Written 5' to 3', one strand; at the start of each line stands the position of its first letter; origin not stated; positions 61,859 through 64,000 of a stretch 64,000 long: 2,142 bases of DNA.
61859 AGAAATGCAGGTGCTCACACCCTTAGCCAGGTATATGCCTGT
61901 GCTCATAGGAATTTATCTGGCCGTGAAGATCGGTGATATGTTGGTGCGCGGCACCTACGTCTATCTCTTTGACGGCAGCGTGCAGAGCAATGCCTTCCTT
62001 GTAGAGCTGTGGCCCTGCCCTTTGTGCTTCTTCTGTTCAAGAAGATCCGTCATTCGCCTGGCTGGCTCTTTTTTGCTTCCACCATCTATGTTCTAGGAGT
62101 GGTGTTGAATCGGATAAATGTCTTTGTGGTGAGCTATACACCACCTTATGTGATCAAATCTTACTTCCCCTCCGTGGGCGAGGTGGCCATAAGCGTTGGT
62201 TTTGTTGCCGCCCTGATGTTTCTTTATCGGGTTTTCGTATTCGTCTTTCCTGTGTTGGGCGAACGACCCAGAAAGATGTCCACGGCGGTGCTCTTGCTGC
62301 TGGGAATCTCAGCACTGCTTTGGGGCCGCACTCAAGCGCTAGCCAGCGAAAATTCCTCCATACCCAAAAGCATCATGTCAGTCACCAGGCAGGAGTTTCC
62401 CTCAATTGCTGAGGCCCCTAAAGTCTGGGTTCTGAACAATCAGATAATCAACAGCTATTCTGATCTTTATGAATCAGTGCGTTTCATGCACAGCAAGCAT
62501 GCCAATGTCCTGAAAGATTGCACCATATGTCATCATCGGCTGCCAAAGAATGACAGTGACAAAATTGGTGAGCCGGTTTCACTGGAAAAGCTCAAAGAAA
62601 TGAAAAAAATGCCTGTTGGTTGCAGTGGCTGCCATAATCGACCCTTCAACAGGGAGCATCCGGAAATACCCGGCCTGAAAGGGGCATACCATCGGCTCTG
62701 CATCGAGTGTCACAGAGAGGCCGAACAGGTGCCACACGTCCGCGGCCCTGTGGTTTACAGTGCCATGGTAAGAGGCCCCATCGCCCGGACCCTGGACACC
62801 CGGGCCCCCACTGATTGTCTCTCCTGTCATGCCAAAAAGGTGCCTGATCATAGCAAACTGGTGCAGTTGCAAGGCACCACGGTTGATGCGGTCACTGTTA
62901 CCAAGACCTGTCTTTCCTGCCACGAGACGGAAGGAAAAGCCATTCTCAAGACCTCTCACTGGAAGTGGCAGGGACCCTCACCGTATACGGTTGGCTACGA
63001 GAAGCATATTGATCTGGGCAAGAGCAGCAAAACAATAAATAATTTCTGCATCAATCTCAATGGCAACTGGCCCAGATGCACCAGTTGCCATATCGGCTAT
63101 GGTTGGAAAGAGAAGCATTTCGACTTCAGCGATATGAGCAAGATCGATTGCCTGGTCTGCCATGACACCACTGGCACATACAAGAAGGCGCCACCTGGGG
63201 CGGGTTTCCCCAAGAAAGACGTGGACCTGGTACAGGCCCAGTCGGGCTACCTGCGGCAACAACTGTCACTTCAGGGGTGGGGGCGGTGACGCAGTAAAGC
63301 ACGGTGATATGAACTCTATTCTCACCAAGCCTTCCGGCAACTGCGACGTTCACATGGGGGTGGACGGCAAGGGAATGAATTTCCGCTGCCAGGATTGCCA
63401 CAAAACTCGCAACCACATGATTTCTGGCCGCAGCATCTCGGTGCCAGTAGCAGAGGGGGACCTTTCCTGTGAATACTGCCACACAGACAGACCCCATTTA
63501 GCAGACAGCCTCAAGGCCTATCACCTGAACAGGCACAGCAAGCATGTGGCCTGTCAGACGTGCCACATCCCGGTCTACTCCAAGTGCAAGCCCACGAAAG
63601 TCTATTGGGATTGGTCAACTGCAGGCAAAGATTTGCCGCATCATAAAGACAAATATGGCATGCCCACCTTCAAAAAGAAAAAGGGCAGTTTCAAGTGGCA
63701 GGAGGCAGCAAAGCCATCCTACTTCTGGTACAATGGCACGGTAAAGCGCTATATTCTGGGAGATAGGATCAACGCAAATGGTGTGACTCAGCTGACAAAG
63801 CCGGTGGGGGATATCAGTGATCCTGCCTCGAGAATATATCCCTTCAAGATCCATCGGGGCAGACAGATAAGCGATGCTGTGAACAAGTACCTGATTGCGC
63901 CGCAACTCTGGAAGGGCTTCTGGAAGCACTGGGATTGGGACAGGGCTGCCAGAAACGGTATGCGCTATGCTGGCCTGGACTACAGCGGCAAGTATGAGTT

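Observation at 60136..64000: Membrane-bound respiratory module (Tat Fe-S subunit / NrfD-like / multiheme cytochrome c) with two apparent frameshifts and an in-frame NrfD–cytochrome junction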

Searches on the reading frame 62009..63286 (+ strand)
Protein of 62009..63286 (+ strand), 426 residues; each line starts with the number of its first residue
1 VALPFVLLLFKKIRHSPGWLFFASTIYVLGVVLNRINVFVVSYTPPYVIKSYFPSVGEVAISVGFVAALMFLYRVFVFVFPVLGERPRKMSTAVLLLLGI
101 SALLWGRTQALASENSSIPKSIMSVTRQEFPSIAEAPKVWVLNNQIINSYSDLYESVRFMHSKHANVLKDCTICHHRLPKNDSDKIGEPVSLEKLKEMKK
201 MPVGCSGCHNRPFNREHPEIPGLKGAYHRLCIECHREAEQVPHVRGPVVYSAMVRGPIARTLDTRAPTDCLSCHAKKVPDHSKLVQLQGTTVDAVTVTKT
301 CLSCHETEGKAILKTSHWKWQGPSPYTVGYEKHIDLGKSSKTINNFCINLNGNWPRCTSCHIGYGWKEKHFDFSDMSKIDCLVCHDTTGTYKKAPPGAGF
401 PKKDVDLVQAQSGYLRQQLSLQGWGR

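Call 6: search_protein_families(library=pfam, proteins=[window:62009-63286:+], max_evalue=0.01)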
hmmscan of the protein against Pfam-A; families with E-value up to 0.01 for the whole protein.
window:62009-63286:+ (426 aa): 5 families
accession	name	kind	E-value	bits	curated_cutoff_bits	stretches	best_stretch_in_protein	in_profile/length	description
PF14522.11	Cytochrome_C7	-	1.5e-10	41.2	24.8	1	157-236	1-67/67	Cytochrome c7 and related cytochrome c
PF02085.21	Cytochrom_CIII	-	6.1e-10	39.8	22.9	1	154-242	18-89/101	Class III cytochrome C family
PF22113.1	Mtrc-MtrF_II-IV_dom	-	4.7e-08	33.2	30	1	161-317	21-175/176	Outer membrane cytochrome MtrC/MtrF-like, domains II/IV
PF09699.15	Paired_CXXCH_1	-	4.1e-07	30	20.6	2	269-308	8-39/41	Doubled CXXCH motif (Paired_CXXCH_1)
PF14537.11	Cytochrom_c3_2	-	1.2e-06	29.3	25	0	356-394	8-42/79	Cytochrome c3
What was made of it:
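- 62345..62845 (+): Linker plus tetraheme cytochrome c3/c7-like domain (CTICH from 62519, CSGCH from 62621, CIECH from 62699, CLSCH from 62816). Call 6: Cytochrome_C7 and Cytochrom_CIII.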

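Call 7: search_protein_families(library=ncbifam, proteins=[window:62009-63286:+], max_evalue=0.01)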
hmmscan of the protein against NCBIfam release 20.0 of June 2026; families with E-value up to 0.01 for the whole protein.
window:62009-63286:+ (426 aa): 12 families
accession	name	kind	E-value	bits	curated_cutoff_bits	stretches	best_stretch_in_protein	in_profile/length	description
TIGR04315.1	octaheme_Shew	subfamily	1.3e-42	146.4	375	1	280-406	2-124/440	tetrathionate reductase family octaheme c-type cytochrome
NF045713.1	CxxCH_16_HmcA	equivalog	9.2e-15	54.2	400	1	198-238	484-524/541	sulfate respiration complex hexadecaheme cytochrome HmcA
NF008133.1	PRK10881.1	equivalog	1.2e-13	51.3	450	1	1-84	293-375/377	Ni/Fe-hydrogenase cytochrome b subunit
NF045722.1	c3_cytochr_TmcA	equivalog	3.4e-10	39.8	114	1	156-242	43-117/125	acidic tetraheme cytochrome c3 TmcA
NF045714.1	sulf_resp_HmcC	equivalog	1.1e-07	31.4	550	1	21-88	305-373/376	sulfate respiration complex protein HmcC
TIGR04257.1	nanowire_3heme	domain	5.2e-06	26.5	40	0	154-210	10-59/75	c(7)-type cytochrome triheme domain-containing protein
NF045784.1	9HemeCytC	equivalog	1.2e-05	24.8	640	1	147-237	214-304/328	nine-heme cytochrome c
TIGR03507.1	decahem_SO1788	subfamily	2.2e-05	23.1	209.3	1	158-239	233-306/672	OmcA/MtrC family decaheme c-type cytochrome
NF041784.1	mnquin_red_QrcD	equivalog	0.00011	21.7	570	1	3-78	317-396/408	menaquinone reductase integral membrane subunit QrcD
NF043011.1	CytC7_Geobact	equivalog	0.00043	20.7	120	1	156-209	32-88/89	cytochrome c7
NF041028.1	decahem_GSU2203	exception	0.0005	19.4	325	0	199-239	122-159/317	GSU2203 family decaheme c-type cytochrome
TIGR03508.1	decahem_SO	subfamily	0.0068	15.9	192.2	0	268-391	95-202/258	DmsE family decaheme c-type cytochrome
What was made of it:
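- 62009..62275 (+): Rest of the NrfD-like domain (remainder of TM8, TM9, TM10), now displaced into another frame. It ends with the conserved FPVLG-x-x-P-[KR]-K motif. Call 7: HybB profile 293-375 of 377.
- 62345..62845 (+): Call 7: TmcA and HmcA partial matches.
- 62846..63232 (+): Otr-type octaheme domain, first part (CLSCH from 62909, CTSCH from 63077, CLVCH from 63149). It includes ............, whose Lys aligns with Lys56 of S. oneidensis Otr. Call 7: TIGR04315 positions 2-124.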

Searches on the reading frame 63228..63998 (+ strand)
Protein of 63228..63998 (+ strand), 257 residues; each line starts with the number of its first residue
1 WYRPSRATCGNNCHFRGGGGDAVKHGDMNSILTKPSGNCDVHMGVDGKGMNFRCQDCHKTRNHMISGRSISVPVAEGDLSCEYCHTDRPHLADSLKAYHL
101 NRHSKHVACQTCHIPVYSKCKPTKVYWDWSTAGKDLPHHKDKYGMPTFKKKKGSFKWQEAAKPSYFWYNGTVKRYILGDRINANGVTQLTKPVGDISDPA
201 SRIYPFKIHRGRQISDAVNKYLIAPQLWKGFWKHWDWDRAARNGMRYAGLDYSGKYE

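Call 6: search_protein_families(library=pfam, proteins=[window:63228-63998:+], max_evalue=0.01)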
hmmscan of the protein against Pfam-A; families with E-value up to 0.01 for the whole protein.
window:63228-63998:+ (257 aa): 3 families
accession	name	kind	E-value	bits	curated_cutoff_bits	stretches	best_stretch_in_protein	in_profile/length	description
PF11783.13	Cytochrome_cB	-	4.9e-45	153.9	22.1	1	124-257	1-143/173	Cytochrome c bacterial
PF14522.11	Cytochrome_C7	-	0.00023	21.4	24.8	1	50-113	12-66/67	Cytochrome c7 and related cytochrome c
PF14537.11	Cytochrom_c3_2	-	0.0012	19.7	25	1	50-113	5-64/79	Cytochrome c3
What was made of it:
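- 63234..64000 (+): Otr-type octaheme domain, second part, back in the frame the gene started in (10 + 20 = 30 nt). It carries the CX3CH motif CGNNCH (63252-63269), then CQDCH, CEYCH and CQTCH, and runs off the window end. By homology about 115 codons lie beyond the window, with two more heme motifs. Call 6: Cytochrome_cB, 153.9 bits.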

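Call 7: search_protein_families(library=ncbifam, proteins=[window:63228-63998:+], max_evalue=0.01)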
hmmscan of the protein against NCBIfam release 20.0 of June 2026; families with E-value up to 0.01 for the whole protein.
window:63228-63998:+ (257 aa): 4 families
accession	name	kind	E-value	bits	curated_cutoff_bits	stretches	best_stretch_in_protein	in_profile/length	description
TIGR04315.1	octaheme_Shew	subfamily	3.8e-93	312.9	375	1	3-257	142-400/440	tetrathionate reductase family octaheme c-type cytochrome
TIGR04314.1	methano7heme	equivalog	0.00098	18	250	1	4-117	180-284/494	methanogenesis multiheme c-type cytochrome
NF041198.1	UshA_like_PCGU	equivalog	0.002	16.8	275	1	49-115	440-510/519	UshA-like (seleno)protein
NF045713.1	CxxCH_16_HmcA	equivalog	0.0028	16.3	400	1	4-119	130-239/541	sulfate respiration complex hexadecaheme cytochrome HmcA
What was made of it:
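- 63234..64000 (+): Call 7: TIGR04315 positions 142-400.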
